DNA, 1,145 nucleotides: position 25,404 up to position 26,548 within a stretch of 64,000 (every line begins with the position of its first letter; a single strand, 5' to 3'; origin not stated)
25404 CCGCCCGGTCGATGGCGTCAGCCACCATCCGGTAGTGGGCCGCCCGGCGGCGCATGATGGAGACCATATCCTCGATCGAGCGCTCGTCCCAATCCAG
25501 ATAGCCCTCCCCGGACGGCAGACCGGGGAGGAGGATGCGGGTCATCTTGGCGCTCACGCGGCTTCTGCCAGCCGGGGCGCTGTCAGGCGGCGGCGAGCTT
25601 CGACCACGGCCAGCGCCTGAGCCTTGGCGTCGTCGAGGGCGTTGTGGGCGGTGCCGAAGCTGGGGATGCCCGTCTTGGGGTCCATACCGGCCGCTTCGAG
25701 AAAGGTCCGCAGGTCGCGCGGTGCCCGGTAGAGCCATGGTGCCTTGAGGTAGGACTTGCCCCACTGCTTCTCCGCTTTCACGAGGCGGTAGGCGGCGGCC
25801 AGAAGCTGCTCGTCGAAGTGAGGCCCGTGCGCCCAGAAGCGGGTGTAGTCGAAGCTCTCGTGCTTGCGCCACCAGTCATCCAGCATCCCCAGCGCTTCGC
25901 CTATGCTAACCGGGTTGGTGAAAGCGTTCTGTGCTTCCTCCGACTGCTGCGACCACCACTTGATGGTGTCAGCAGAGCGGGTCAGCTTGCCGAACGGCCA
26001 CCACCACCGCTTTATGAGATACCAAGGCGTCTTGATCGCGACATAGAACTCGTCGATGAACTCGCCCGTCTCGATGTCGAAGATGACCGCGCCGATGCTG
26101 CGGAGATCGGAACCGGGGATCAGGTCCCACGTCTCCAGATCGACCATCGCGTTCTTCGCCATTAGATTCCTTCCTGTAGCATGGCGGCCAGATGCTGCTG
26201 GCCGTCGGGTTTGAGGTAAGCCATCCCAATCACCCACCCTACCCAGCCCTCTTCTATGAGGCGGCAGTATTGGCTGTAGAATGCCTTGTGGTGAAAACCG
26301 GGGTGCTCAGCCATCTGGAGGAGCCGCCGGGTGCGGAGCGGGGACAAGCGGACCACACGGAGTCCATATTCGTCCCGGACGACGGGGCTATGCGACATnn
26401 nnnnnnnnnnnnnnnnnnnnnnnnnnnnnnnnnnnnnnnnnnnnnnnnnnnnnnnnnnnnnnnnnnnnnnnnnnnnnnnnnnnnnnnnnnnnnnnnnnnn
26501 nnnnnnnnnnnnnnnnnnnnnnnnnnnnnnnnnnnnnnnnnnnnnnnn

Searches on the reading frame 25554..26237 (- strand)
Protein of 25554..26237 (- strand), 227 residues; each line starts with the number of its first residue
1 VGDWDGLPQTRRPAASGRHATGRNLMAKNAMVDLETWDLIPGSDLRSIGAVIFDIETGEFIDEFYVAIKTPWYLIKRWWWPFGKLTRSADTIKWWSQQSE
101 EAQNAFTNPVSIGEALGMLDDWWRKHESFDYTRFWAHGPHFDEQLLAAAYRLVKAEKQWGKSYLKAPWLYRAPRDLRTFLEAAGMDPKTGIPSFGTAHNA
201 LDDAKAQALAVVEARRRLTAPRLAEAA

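Call 6: search_protein_families(library=pfam, max_evalue=0.1, proteins=[window:25554-26237:-])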
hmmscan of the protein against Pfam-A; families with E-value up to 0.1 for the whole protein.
window:25554-26237:- (227 aa): 1 family
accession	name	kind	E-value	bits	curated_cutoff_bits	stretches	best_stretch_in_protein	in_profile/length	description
PF16473.11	Rv2179c-like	-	7.3e-36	124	27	1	29-211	2-173/177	3'-5' exoribonuclease Rv2179c-like domain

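Call 7: search_protein_families(library=phrogs, max_evalue=0.001, proteins=[window:25554-26237:-])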
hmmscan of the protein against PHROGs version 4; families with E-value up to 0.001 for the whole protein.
window:25554-26237:- (227 aa): 6 families
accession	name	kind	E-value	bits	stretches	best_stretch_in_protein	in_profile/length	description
phrog_255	-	DNA, RNA and nucleotide metabolism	2.5e-38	133.2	1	26-220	179-364/436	exonuclease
phrog_14078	-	unknown function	7.3e-24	85.7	1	21-212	75-251/264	-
phrog_20376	-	DNA, RNA and nucleotide metabolism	2.1e-17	64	1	26-217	346-522/530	exonuclease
phrog_2082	-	DNA, RNA and nucleotide metabolism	5.5e-17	62.3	1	21-215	634-813/823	exonuclease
phrog_8783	-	unknown function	8.4e-10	39.4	1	112-215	7-104/114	-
phrog_192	-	DNA, RNA and nucleotide metabolism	2e-05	25.1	1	31-209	110-265/397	DNA polymerase exonuclease subunit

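Call 8: search_protein_families(library=padloc, max_evalue=0.01, proteins=[window:25554-26237:-])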
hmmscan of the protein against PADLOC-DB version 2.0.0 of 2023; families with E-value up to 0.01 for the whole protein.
window:25554-26237:- (227 aa): 1 family
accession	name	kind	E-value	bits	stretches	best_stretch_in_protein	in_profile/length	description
PDLC01247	DEDDh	-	0.0011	17.7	1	32-208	3-135/139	"CAS-I,CAS-II,CAS-III,CAS-IV,CAS-V,CAS-VI; associated"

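Call 28: search_solved_structures(query=window:25554-26162:-, max_evalue=0.1)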
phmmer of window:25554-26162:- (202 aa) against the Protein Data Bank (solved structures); distinct sequences matched with E-value up to 0.1: 3.
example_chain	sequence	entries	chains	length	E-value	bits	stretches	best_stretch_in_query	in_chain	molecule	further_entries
8kel_A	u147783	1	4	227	0.013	18.2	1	63-158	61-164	Exodeoxyribonuclease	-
8ken_B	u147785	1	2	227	0.039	16.6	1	63-158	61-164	Exodeoxyribonuclease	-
7aor_v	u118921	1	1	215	0.058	16.1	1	87-145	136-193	mS37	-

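Call 33: search_dna_similar(query=window:25554-26162:-, collection=phages, mode=protein, max_rows=25)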
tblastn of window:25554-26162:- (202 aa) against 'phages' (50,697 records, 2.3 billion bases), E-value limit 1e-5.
Records with a match: 479; places in all: 481; records where one place covers at least 80% of the query: 463.
Best place of each record, by identity: <60% 479.
By first word of the organism name: Vibrio 200; Pseudomonas 42; Escherichia 41; Klebsiella 30; Salmonella 22; Rhodobacter 22; Rhizobium 19; Enterobacteria 10; Aeromonas 9; Stx2a-converting 8; and 29 more.
By host as written in the record: - 147; Klebsiella pneumoniae 25; Rhodobacter capsulatus YW1 22; Escherichia coli 20; Pseudomonas aeruginosa PAO1 17; Pseudomonas aeruginosa 16; Vibrio lentus 13; Vibrio harveyi BAA-1116 11; and 119 more.
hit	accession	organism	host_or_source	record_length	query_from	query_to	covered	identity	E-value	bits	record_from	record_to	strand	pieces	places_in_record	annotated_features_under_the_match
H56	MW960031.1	Rhizobium phage RHph_X2_24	Sinorhizobium americanum X2_24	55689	6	193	93%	39.1%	3e-36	139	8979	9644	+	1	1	endodeoxyribonuclease protein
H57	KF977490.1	Rhizobium phage vB_RglS_P106B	Rhizobium gallicum SO14B-4(6)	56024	4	193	94%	37.4%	4e-32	127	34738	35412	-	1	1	putative exodeoxyribonuclease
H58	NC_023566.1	Rhizobium phage vB_RglS_P106B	Rhizobium gallicum SO14B-4(6)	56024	4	193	94%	37.4%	4e-32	127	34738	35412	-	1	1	exonuclease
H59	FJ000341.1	Salmonella phage g341c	Salmonella enterica subsp. enterica ...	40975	6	193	93%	37.0%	4e-22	99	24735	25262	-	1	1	29: endonuclease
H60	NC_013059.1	Salmonella phage g341c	Salmonella enterica subsp. enterica ...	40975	6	193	93%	37.0%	4e-22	99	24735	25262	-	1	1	29: 3'-5' exoribonuclease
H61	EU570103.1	Salmonella phage epsilon34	Salmonella enterica subsp. enterica ...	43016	6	193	93%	37.0%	4e-22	99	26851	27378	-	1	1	34: putative exodeoxyribonuclease VIII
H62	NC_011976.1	Salmonella phage epsilon34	Salmonella enterica subsp. enterica ...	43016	6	193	93%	37.0%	4e-22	99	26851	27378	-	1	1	34: 3'-5' exoribonuclease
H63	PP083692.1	Salmonella phage NM-3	Salmonella sp.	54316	6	193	93%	37.0%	4e-22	99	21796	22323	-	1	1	exonuclease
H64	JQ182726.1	Escherichia phage mEpX2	Escherichia coli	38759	6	193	93%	37.0%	2e-20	94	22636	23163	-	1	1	exonuclease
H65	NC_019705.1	Escherichia phage mEpX2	Escherichia coli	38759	6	193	93%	37.0%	2e-20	94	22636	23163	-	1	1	3'-5' exoribonuclease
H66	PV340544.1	Escherichia phage mEpX2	Escherichia coli str. K-12 substr. ...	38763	6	193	93%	37.0%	2e-20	94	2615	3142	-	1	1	exonuclease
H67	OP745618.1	Salmonella phage F1055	Salmonella sp.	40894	3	196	96%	35.7%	3e-22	99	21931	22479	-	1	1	exoribonuclease | hypothetical protein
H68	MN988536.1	Rhizobium phage RHph_N65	Rhizobium phaseoli INC1-2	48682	3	201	99%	34.7%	8e-19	89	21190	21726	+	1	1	endodeoxyribonuclease protein | hypothetical protein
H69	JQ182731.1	Enterobacteria phage mEp235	Escherichia coli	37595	6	186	90%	37.8%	2e-20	94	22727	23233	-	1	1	exonuclease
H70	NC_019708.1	Enterobacteria phage mEp235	Escherichia coli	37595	6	186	90%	37.8%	2e-20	94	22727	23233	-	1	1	3'-5' exoribonuclease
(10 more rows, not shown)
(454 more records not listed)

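Call 72: get_annotated_region(hit=H56, flank=5000)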
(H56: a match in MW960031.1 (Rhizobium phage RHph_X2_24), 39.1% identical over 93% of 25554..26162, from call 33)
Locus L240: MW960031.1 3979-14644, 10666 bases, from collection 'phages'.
description: Rhizobium phage RHph_X2_24, complete genome.
organism: Rhizobium phage RHph_X2_24 (NCBI taxid 2836082)
taxonomy: Viruses; Duplodnaviria; Heunggongvirae; Uroviricota; Caudoviricetes; Rigallicvirus
host: Sinorhizobium americanum X2_24; source: Agricultural lands; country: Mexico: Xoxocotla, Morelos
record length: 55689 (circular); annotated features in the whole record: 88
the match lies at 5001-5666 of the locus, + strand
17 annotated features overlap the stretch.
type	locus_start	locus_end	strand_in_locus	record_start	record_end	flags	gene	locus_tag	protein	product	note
CDS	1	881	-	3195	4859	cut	-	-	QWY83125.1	ATP-dependent helicase protein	GO_function: GO:0003677 - DNA binding; GO_function: GO:0005524 - ATP binding; GO_function: GO:0016787 - hydrolase ...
CDS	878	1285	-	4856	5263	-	-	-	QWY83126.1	hypothetical protein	-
CDS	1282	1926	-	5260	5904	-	-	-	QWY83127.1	hypothetical protein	-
CDS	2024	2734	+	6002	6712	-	-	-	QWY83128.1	topoisomerase II domain-containing protein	-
CDS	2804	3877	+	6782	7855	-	-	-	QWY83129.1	CRISPR/Cas system-associated protein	-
CDS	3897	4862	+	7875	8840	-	-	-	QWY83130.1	hypothetical protein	-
CDS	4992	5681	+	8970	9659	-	-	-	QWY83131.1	endodeoxyribonuclease protein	GO_function: GO:0003676 - nucleic acid binding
CDS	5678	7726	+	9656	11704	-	-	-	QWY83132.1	DNA polymerase protein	-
CDS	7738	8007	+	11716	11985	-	-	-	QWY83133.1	hypothetical protein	-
CDS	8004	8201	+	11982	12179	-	-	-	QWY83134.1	hypothetical protein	-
CDS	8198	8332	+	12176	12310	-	-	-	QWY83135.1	hypothetical protein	-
CDS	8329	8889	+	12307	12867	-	-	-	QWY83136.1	deoxynucleotide monophosphate kinase protein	-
CDS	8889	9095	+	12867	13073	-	-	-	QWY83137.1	hypothetical protein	-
CDS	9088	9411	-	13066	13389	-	-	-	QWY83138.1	hypothetical protein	-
CDS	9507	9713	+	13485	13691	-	-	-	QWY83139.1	hypothetical protein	-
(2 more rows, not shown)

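Call 73: get_annotated_region(hit=H69, flank=5000)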
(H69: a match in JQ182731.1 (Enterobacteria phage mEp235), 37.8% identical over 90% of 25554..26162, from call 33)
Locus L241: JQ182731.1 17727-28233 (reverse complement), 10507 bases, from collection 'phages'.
description: Enterobacteria phage mEp235, complete genome.
organism: Enterobacteria phage mEp235 (NCBI taxid 1147150)
taxonomy: Viruses; Duplodnaviria; Heunggongvirae; Uroviricota; Caudoviricetes; Hendrixvirinae; Nochtlivirus; Nochtlivirus mEp235
host: Escherichia coli; source: -; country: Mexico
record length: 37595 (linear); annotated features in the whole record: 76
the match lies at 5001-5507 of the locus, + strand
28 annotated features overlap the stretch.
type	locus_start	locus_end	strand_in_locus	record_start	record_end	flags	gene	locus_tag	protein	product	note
CDS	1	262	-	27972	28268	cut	-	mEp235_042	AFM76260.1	CII protein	similar to NP_037737 CII protein [Enterobacteria phage HK97]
protein_bind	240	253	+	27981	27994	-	-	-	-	lambda cII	putative coliphage lambda cII binding site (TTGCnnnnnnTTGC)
misc_feature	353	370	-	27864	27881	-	-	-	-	-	putative Nut boxA site; similar to lambda boxA (CGCTCTTAM)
CDS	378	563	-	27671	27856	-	-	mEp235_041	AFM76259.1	prophage antirepressor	similar to NP_059607 Cro [Enterobacteria phage P22]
regulatory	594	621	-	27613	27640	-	-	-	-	promoter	similar to consensus E. coli promoter (TTGACA[N15-17]TATAAT) with 2bp mismatch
CDS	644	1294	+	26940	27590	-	-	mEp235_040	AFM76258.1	prophage repressor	similar to NP_059606 C2 [Enterobacteria phage P22]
misc_feature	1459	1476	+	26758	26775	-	-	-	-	-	putative Nut boxA site; similar to lambda boxA (CGCTCTTAM)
CDS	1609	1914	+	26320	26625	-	-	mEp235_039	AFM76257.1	antitermination protein N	similar to NP_112051 antitermination protein N [Enterobacteria phage HK620]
CDS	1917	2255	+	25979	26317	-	-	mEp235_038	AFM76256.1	transcription termination factor Nun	similar to NP_597897 transcription termination factor [Enterobacteria phage HK022]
CDS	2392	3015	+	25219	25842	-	-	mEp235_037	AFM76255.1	hypothetical protein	similar to ABO40677 hypothetical protein HK24401 [Enterobacteria phage HK244]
CDS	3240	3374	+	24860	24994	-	-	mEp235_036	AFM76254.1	CIII protein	similar to NP_037730 CIII protein [Enterobacteria phage HK97]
CDS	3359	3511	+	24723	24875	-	-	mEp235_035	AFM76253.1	Kil protein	similar to NP_037729 kil protein [Enterobacteria phage HK97]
CDS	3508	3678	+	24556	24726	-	-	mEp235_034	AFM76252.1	hypothetical protein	similar to NP_597894 hypothetical protein HK022p38 [Enterobacteria phage HK022]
CDS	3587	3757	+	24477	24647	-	-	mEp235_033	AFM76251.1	hypothetical protein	similar to NP_958205 gene 29 protein [Enterobacteria phage Sf6]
CDS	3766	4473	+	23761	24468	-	-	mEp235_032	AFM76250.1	Rad52/22 family double-strand break repair protein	similar to NP_958204 gene 28 protein [Enterobacteria phage Sf6]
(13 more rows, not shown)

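Call 87: search_protein_families(library=ncbifam, max_evalue=0.01, proteins=[window:25554-26162:-])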
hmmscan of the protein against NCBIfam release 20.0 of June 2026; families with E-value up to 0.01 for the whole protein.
window:25554-26162:- (202 aa): 0 families

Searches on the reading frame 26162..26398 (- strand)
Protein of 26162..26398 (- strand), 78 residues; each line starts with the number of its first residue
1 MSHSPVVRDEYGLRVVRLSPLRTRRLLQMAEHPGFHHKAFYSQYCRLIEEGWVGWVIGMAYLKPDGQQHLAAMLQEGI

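Call 6: search_protein_families(library=pfam, max_evalue=0.1, proteins=[window:26162-26398:-])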
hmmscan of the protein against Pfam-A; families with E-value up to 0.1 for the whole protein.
window:26162-26398:- (78 aa): 0 families

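Call 7: search_protein_families(library=phrogs, max_evalue=0.001, proteins=[window:26162-26398:-])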
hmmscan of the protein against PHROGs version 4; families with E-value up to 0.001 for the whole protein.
window:26162-26398:- (78 aa): 0 families

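Call 8: search_protein_families(library=padloc, max_evalue=0.01, proteins=[window:26162-26398:-])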
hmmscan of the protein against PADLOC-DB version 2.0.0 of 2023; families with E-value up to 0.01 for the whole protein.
window:26162-26398:- (78 aa): 0 families

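Call 55: search_protein_families(library=pfam, max_evalue=0.01, proteins=[window:26162-26398:-])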
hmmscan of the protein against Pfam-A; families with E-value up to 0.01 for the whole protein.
window:26162-26398:- (78 aa): 0 families

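Call 57: search_protein_families(library=phrogs, max_evalue=0.01, proteins=[window:26162-26398:-])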
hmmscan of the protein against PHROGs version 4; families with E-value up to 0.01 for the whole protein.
window:26162-26398:- (78 aa): 0 families

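Call 87: search_protein_families(library=ncbifam, max_evalue=0.01, proteins=[window:26162-26398:-])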
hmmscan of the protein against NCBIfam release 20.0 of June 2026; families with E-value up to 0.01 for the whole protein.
window:26162-26398:- (78 aa): 0 families

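Call 92: search_protein_representatives(protein=window:26162-26398:-)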
Query: 78 residues. Proteins with E-value up to 0.001 (for the whole library): 43; up to 1e-10: 5; up to 1e-30: 0. The best 43 are listed.
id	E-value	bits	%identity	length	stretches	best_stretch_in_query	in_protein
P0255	6.2e-17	77.3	58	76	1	4-76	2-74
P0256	5.1e-16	74.4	51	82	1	4-74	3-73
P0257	3.3e-14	68.6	46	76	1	5-78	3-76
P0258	2.4e-11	59.5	44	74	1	13-73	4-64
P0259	4.2e-11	58.8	49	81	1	4-71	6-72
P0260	2.0e-10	56.6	52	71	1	5-71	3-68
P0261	3.9e-10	55.7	54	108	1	21-72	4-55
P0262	6.4e-10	55.0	57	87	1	18-74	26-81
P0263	7.3e-10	54.8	57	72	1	22-70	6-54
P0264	2.8e-09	52.9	51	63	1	17-72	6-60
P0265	2.9e-09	52.9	52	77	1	16-70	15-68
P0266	5.1e-09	52.1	45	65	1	17-74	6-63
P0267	1.0e-08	51.2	46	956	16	43-64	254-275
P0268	1.0e-08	51.1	46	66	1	18-73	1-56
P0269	1.3e-08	50.9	52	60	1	19-70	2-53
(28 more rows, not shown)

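Call 94: search_protein_families(library=pfam, alignment_id=A5, max_evalue=0.1)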
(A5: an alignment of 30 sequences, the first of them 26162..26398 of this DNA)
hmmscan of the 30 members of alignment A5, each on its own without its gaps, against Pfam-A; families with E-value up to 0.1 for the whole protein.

A. member 1, window:26162-26398:- (78 aa): 0 families

B. families by the number of members that match (of 30 scanned): 2 families
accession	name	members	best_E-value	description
PF17032.10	Zn_ribbon_15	1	0.0011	zinc-ribbon family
PF15947.10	DUF4755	1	0.062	Domain of unknown function (DUF4755)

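Call 95: search_solved_structures(query=A5, max_evalue=1)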
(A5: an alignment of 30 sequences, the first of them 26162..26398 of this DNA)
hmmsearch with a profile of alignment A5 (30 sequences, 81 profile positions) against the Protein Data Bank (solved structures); distinct sequences matched with E-value up to 1: 0.
